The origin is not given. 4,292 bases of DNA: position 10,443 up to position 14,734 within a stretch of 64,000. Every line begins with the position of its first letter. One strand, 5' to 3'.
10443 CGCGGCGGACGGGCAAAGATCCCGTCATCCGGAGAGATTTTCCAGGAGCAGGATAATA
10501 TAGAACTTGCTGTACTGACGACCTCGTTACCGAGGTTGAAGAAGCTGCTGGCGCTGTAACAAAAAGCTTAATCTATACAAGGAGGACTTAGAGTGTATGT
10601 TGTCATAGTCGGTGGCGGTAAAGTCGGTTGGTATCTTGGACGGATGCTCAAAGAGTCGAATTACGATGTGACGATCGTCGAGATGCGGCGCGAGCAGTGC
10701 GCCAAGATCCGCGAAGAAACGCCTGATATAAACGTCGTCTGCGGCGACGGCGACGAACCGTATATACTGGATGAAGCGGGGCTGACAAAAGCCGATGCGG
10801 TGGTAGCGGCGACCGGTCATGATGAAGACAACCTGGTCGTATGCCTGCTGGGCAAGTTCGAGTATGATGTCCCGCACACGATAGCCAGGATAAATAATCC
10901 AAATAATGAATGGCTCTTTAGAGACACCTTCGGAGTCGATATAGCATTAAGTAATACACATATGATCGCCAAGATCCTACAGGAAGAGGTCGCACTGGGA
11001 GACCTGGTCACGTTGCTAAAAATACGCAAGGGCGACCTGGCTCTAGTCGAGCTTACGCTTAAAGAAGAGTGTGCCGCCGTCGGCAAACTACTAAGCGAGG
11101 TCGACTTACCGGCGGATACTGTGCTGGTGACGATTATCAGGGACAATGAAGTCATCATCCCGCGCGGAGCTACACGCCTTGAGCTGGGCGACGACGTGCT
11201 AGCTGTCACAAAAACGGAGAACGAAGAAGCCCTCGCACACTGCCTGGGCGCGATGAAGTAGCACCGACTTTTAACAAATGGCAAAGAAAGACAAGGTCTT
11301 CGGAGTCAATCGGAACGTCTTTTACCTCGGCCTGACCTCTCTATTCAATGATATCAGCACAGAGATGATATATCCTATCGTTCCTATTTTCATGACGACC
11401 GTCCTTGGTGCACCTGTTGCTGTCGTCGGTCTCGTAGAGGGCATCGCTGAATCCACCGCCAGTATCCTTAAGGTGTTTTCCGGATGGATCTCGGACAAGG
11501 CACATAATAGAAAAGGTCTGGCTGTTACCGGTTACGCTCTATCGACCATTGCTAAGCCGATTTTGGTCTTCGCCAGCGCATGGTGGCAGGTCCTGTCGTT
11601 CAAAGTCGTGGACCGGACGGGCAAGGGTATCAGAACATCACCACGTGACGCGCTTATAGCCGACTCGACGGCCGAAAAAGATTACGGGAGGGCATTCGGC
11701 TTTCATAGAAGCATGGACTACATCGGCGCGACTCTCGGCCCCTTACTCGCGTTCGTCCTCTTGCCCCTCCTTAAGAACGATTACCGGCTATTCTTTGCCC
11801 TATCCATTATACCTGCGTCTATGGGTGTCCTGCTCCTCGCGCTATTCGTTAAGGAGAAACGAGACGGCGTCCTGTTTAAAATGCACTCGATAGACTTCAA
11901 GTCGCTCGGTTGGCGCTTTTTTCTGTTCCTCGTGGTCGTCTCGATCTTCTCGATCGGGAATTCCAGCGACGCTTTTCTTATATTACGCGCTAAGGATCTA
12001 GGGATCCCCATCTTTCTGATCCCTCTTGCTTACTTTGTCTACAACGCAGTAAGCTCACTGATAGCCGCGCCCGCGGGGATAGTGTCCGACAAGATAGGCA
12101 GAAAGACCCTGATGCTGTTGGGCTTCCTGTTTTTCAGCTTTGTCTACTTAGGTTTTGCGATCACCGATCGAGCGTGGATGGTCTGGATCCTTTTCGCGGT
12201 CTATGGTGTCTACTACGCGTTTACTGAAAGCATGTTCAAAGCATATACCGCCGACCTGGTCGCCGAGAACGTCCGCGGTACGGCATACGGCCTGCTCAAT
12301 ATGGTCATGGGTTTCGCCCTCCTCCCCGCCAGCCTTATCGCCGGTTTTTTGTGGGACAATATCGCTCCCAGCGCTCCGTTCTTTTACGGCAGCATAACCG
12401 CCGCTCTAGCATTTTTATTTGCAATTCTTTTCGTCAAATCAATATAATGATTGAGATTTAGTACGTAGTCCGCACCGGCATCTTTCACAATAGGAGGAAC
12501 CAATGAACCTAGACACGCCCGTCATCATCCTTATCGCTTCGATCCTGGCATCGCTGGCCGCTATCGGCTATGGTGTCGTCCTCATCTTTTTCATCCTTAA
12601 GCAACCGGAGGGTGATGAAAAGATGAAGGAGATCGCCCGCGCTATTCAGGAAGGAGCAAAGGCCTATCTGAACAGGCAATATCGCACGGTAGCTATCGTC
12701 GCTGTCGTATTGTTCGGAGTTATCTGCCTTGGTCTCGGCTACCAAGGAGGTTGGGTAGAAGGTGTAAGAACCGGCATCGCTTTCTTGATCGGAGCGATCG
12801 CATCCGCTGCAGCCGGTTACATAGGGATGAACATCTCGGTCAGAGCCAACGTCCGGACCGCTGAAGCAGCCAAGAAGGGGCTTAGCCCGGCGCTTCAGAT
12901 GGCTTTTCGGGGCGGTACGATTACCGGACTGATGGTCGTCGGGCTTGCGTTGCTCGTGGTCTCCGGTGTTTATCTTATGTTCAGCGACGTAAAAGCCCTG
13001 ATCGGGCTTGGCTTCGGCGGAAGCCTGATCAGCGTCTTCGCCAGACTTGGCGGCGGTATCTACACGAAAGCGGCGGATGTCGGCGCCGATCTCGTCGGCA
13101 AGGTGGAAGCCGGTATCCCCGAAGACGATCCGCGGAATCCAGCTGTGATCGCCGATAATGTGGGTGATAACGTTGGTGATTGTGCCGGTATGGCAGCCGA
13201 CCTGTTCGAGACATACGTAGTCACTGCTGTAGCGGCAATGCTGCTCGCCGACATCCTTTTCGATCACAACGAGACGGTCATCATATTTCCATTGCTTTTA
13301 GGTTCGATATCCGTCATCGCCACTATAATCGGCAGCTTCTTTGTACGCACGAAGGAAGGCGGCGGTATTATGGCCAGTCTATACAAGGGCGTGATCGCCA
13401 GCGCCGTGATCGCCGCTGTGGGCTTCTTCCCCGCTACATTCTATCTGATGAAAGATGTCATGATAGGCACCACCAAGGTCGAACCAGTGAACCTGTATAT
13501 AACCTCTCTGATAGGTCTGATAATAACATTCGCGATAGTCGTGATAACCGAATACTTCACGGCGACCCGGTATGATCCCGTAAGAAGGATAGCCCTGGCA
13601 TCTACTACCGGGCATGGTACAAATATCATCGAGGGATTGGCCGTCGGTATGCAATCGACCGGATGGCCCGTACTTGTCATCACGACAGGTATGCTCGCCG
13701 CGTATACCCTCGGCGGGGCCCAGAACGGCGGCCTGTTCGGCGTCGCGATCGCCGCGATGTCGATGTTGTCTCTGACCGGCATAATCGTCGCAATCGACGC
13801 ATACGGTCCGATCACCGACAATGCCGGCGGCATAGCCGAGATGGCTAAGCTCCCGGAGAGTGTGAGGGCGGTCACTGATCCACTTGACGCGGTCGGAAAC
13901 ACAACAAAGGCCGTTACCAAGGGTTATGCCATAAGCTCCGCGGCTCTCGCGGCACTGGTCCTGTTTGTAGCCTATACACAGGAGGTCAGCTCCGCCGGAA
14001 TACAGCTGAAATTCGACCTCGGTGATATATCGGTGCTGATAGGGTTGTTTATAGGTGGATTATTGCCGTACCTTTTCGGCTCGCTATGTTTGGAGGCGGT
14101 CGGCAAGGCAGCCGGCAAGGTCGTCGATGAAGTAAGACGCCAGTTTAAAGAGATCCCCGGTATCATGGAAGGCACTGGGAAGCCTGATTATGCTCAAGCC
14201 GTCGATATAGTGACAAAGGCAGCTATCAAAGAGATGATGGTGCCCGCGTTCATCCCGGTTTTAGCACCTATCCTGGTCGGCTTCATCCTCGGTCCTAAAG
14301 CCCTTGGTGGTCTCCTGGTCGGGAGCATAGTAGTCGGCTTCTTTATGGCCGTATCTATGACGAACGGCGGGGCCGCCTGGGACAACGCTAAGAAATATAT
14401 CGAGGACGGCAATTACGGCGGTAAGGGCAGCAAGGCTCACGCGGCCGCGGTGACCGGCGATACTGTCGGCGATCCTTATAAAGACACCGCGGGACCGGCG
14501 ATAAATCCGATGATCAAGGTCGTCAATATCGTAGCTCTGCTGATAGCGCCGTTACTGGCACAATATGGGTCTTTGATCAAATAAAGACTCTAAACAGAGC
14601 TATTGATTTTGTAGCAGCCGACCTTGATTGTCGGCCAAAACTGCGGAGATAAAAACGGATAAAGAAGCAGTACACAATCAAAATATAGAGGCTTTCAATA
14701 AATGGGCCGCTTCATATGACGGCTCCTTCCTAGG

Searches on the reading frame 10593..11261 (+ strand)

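Call 9: search_protein_families(library=pfam, proteins=[window:10593-11261:+])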
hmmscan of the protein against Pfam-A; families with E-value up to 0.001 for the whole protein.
window:10593-11261:+ (222 aa): 8 families
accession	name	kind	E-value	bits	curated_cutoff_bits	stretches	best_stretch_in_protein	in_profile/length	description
PF02254.24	TrkA_N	-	4.3e-27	95.2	23.8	1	3-120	1-115/116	TrkA-N domain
PF02080.26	TrkA_C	-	8.5e-14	51.7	27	1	151-215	1-67/71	TrkA-C domain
PF02558.23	ApbA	-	0.00012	22.2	22.2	1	3-50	1-47/150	Ketopantoate reductase PanE/ApbA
PF00070.33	Pyr_redox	-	0.00013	22.8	22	1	3-36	2-35/82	Pyridine nucleotide-disulphide oxidoreductase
PF13478.12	XdhC_C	-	0.00016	22.6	29.7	1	3-83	1-61/125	XdhC Rossmann domain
PF03435.24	Sacchrp_dh_NADP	-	0.00042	21.1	25.1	1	3-74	1-76/129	Saccharopine dehydrogenase NADP binding domain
PF13241.12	NAD_binding_7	-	0.00061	20.8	22.1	0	3-82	10-77/104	Putative NAD(P)-binding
PF13450.12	NAD_binding_8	-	0.00075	20.2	21.9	0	5-42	1-38/68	NAD(P)-binding Rossmann-like domain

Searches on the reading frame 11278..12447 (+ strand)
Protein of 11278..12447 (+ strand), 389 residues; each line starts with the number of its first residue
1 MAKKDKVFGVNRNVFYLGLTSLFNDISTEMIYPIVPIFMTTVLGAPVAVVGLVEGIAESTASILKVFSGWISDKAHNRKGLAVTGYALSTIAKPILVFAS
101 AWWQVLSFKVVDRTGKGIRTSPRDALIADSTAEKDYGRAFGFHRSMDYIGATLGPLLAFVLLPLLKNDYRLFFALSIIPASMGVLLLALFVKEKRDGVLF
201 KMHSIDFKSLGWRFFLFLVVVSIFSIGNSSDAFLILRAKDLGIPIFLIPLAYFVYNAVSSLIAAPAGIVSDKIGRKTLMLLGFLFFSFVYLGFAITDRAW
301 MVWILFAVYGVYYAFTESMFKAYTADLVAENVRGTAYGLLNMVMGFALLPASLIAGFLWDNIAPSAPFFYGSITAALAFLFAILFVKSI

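Call 9: search_protein_families(library=pfam, proteins=[window:11278-12447:+])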
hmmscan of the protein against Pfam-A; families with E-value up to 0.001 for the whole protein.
window:11278-12447:+ (389 aa): 1 family
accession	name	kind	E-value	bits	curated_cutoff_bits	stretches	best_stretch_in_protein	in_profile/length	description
PF07690.21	MFS_1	-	5.6e-37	127.9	33.4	2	18-204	2-187/347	Major Facilitator Superfamily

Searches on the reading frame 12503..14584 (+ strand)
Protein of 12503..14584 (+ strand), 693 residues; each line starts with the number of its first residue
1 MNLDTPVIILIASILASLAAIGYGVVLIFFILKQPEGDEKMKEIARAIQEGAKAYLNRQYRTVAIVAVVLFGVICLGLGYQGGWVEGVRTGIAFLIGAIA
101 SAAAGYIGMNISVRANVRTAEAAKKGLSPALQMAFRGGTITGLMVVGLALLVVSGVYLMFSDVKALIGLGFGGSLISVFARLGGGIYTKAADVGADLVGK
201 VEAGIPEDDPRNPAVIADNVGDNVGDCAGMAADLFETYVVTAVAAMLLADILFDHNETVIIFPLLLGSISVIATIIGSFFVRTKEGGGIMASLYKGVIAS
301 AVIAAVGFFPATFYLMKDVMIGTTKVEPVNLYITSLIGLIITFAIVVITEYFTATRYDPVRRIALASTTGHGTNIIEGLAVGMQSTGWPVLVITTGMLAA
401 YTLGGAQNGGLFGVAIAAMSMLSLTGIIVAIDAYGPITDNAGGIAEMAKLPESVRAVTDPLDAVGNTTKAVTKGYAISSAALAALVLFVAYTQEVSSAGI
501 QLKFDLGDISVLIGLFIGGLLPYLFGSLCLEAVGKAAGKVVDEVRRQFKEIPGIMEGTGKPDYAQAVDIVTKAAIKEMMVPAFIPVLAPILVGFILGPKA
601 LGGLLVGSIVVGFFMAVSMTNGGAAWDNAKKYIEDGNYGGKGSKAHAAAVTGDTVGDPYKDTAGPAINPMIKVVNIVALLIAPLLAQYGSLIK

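Call 8: search_protein_families(library=pfam, proteins=[window:12503-14584:+])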
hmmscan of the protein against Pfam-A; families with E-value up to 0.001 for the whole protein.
window:12503-14584:+ (693 aa): 1 family
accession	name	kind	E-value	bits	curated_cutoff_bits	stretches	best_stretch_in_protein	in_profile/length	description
PF03030.21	H_PPase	-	2.8e-269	895.7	29.7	1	19-681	2-645/645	Inorganic H+ pyrophosphatase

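Call 12: find_encoding_contigs(protein=window:12503-14584:+, flank=10000, max_places=10)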
Protein window:12503-14584:+ (693 aa): no gene with exactly this product is on record in the collection.

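Call 38: find_homologous_proteins(query=window:12503-14584:+, max_evalue=1e-100)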
Query window:12503-14584:+ (693 aa): 8000 proteins with E <= 1e-100 among 8000 candidates; the best 120 are listed.
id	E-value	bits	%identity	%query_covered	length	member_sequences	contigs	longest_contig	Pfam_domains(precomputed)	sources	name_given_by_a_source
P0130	0.0e+0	1455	100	100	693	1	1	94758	PF03030.22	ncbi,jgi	jgi:K(+)-stimulated pyrophosphate-energized sodium pump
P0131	0.0e+0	1317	89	100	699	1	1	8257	PF03030.22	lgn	-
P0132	0.0e+0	1169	79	100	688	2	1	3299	PF03030.22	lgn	-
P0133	0.0e+0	1072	76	97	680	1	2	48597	PF03030.22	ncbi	-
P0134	0.0e+0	1071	74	100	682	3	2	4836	PF03030.22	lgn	-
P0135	0.0e+0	1069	75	97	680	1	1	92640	PF03030.22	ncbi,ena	-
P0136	0.0e+0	1061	74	99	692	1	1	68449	PF03030.22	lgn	-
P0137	0.0e+0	1061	74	100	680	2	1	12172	PF03030.22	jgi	jgi:K(+)-stimulated pyrophosphate-energized sodium pump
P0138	0.0e+0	1041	74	97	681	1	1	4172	PF03030.22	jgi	jgi:K(+)-stimulated pyrophosphate-energized sodium pump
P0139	0.0e+0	1013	72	100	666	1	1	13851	PF03030.22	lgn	-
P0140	2.0e-291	986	70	99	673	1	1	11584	PF03030.22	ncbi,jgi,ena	-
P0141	4.2e-291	985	-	-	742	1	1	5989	PF03030.22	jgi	-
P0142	1.4e-285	967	68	99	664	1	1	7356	PF03030.22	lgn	-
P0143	2.2e-285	966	68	96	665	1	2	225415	PF03030.22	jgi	-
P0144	2.3e-285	966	69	99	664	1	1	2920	PF03030.22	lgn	-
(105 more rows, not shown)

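Call 39: find_encoding_contigs(protein=P0131, flank=10000, max_places=4)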
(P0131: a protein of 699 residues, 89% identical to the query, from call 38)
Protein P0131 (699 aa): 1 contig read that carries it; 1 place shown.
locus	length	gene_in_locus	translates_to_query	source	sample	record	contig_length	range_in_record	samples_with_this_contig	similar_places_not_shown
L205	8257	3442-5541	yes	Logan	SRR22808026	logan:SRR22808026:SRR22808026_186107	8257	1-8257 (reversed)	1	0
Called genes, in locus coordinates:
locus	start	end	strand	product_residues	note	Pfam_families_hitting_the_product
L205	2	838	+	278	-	?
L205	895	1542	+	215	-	PF02254:TrkA_N, PF02080:TrkA_C (weak)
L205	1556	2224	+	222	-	PF02254:TrkA_N, PF02080:TrkA_C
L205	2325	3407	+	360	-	PF07690:MFS_1, PF12832:MFS_1_like (weak), PF07690:MFS_1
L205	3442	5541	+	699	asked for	PF03030:H_PPase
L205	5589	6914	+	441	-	-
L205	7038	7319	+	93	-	PF08241:Methyltransf_11, PF13489:Methyltransf_23 (weak), PF13847:Methyltransf_31 (weak)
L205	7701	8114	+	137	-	PF01850:PIN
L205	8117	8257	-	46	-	?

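Call 40: find_encoding_contigs(protein=P0133, flank=10000, max_places=4)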
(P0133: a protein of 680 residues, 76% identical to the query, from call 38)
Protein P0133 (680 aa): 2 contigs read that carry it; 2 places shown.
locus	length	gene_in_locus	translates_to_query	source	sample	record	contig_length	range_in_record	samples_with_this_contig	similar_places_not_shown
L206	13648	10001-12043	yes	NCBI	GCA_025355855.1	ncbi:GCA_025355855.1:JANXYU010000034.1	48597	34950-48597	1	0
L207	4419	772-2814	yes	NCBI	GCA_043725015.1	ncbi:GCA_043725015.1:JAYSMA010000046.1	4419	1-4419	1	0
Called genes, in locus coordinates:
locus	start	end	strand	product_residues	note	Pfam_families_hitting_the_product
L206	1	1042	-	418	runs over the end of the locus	PF01458:SUFBD_core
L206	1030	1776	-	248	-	PF00005:ABC_tran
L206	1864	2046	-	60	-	PF09723:Zn_ribbon_8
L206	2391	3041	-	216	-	PF02683:DsbD_TM, PF13386:DsbD_2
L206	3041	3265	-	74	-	PF00085:Thioredoxin, PF13098:Thioredoxin_2 (weak)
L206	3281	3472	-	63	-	-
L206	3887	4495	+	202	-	PF09335:VTT_dom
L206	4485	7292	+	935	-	PF00690:Cation_ATPase_N, PF00122:E1-E2_ATPase, PF00702:Hydrolase, PF13246:Cation_ATPase, PF00689:Cation_ATPase_C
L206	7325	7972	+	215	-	PF02254:TrkA_N, PF03435:Sacchrp_dh_NADP (faint), PF02080:TrkA_C (weak)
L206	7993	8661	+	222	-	PF01370:Epimerase (weak), PF01494:FAD_binding_3 (weak), PF02254:TrkA_N, PF02558:ApbA, PF13241:NAD_binding_7 (weak), PF13460:NAD_binding_10 (weak), PF13478:XdhC_C (weak), PF02080:TrkA_C, +2 more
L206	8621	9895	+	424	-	PF00083:Sugar_tr (faint), PF07690:MFS_1, PF12832:MFS_1_like (faint), PF07690:MFS_1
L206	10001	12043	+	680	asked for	PF03030:H_PPase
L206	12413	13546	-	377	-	PF01950:FBPase_3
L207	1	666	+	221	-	?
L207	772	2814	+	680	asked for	PF03030:H_PPase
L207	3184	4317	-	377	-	PF01950:FBPase_3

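Call 41: find_encoding_contigs(protein=P0135, flank=10000, max_places=4)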
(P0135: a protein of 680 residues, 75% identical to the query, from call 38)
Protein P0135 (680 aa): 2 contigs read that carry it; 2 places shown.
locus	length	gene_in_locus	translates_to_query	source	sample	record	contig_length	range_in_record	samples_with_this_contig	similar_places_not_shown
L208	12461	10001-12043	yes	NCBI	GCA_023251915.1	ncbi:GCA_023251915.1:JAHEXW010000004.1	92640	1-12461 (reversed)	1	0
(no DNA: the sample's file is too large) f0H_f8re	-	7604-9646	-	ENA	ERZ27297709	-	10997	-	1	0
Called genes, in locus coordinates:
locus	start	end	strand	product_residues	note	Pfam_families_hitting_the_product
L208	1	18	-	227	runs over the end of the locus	PF00072:Response_reg, PF23198:PDE8A_N (weak), PF00486:Trans_reg_C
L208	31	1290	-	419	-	PF01458:SUFBD_core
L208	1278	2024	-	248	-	PF00005:ABC_tran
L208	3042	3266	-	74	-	PF00085:Thioredoxin (weak), PF13098:Thioredoxin_2 (weak)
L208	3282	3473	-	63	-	-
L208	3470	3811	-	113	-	PF01022:HTH_5, PF12840:HTH_20, PF13412:HTH_24 (weak)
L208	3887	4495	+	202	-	PF09335:VTT_dom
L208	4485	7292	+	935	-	PF00690:Cation_ATPase_N, PF00122:E1-E2_ATPase, PF12710:HAD (faint), PF00702:Hydrolase, PF13246:Cation_ATPase, PF00689:Cation_ATPase_C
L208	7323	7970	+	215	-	PF02254:TrkA_N, PF03435:Sacchrp_dh_NADP (weak), PF02080:TrkA_C (weak)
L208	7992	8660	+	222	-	PF00070:Pyr_redox (faint), PF01370:Epimerase (weak), PF02254:TrkA_N, PF02558:ApbA (weak), PF13241:NAD_binding_7 (weak), PF13460:NAD_binding_10 (weak), PF13478:XdhC_C (weak), PF02080:TrkA_C, +2 more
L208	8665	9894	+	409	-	PF07690:MFS_1, PF12832:MFS_1_like (faint), PF00083:Sugar_tr (weak), PF07690:MFS_1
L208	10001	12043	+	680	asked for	PF03030:H_PPase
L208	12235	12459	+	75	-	?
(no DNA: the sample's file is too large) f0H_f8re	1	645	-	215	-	?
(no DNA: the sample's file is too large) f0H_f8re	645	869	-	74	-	PF00085:Thioredoxin (weak), PF13098:Thioredoxin_2 (weak)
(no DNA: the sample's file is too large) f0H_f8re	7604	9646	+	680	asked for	PF03030:H_PPase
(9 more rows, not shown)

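Call 59: search_protein_families(library=pfam, proteins=[L205:5589-6914:+, L205:7701-8114:+], max_evalue=0.01)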
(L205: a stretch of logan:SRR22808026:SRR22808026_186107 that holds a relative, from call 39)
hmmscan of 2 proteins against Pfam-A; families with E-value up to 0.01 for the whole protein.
L205:5589-6914:+ (441 aa): 0 families

L205:7701-8114:+ (137 aa): 2 families
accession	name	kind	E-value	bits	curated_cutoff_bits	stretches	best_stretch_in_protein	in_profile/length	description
PF01850.27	PIN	-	8.2e-16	59.1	23.6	1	3-124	1-117/120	PIN domain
PF16289.11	PIN_12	-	0.0039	18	32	1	3-72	1-77/172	PIN domain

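Call 60: list_cluster_members(proteins=[P0130, P0133, P0135, P0010])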
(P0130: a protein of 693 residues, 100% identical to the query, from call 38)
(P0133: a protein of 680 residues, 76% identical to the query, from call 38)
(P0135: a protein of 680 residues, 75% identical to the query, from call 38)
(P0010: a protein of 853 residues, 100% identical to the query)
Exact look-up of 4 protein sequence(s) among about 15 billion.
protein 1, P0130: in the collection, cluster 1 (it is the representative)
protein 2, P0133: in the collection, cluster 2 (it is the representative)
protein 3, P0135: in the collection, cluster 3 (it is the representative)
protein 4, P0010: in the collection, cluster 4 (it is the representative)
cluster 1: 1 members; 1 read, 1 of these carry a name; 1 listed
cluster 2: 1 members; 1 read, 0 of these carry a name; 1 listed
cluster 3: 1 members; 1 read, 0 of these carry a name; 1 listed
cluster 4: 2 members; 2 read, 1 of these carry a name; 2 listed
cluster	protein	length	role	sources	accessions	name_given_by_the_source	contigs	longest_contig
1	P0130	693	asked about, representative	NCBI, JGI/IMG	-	K(+)-stimulated pyrophosphate-energized sodium pump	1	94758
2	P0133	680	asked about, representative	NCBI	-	-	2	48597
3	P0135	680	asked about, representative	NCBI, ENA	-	-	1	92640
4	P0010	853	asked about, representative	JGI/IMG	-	CRISPR-associated endonuclease/helicase Cas3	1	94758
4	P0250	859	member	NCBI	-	-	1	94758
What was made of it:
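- Tried and rejected: Cluster look-up for organism names (call 60).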

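Call 68: find_encoding_contigs(protein=P0136, flank=6000, max_places=3)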
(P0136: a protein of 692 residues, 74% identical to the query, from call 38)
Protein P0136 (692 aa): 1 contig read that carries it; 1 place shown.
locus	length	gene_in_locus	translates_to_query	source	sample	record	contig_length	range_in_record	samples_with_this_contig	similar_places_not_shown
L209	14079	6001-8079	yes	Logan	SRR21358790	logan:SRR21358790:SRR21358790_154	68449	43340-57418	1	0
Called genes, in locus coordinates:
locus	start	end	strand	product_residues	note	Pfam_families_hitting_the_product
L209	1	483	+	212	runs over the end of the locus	PF09335:VTT_dom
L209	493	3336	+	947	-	PF00690:Cation_ATPase_N, PF00122:E1-E2_ATPase, PF13246:Cation_ATPase, PF00702:Hydrolase, PF12710:HAD (weak), PF00689:Cation_ATPase_C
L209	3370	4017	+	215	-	PF02254:TrkA_N, PF02080:TrkA_C (weak)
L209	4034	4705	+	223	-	PF02254:TrkA_N, PF02558:ApbA (faint), PF02080:TrkA_C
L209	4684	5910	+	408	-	PF07690:MFS_1, PF12832:MFS_1_like (weak), PF00083:Sugar_tr (faint), PF07690:MFS_1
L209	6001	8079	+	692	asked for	PF03030:H_PPase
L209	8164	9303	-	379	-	PF01950:FBPase_3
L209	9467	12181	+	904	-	PF00690:Cation_ATPase_N, PF00122:E1-E2_ATPase, PF13246:Cation_ATPase, PF00702:Hydrolase, PF12710:HAD (weak), PF00689:Cation_ATPase_C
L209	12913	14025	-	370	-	PF17964:Big_10 (weak), PF13205:Big_5, PF03734:YkuD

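Call 69: find_encoding_contigs(protein=P0137, flank=6000, max_places=3)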
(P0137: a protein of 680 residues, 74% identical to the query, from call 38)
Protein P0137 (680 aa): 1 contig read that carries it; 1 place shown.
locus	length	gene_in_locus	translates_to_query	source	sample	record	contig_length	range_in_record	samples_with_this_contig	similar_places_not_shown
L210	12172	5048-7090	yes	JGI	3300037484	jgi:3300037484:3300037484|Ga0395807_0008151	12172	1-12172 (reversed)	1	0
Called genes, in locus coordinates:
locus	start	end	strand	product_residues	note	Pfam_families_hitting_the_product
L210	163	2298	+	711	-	PF00702:Hydrolase, PF13246:Cation_ATPase, PF00689:Cation_ATPase_C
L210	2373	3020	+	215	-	PF02254:TrkA_N, PF02080:TrkA_C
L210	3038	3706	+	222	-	PF00070:Pyr_redox (faint), PF02254:TrkA_N, PF02558:ApbA (weak), PF13478:XdhC_C (weak), PF02080:TrkA_C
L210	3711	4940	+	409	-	PF07690:MFS_1, PF00083:Sugar_tr (weak), PF07690:MFS_1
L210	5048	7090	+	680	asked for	PF03030:H_PPase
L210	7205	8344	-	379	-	PF01950:FBPase_3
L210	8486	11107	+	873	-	PF00690:Cation_ATPase_N, PF00122:E1-E2_ATPase, PF00702:Hydrolase, PF13246:Cation_ATPase, PF00689:Cation_ATPase_C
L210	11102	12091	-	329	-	PF01699:Na_Ca_ex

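Call 70: find_encoding_contigs(protein=P0132, flank=6000, max_places=3)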
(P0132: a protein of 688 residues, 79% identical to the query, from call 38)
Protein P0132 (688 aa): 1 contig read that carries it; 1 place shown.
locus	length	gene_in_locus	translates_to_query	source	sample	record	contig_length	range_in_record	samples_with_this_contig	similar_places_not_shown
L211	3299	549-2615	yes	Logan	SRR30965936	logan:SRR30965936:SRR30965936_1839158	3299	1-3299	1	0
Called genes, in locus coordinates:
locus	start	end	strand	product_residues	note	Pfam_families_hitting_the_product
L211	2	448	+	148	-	?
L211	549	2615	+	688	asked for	PF03030:H_PPase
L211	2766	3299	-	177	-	?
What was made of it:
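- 12503..14584 (+): hppA, the core gene flanking the junction on the left. Calls 8, 38-41, 68-70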
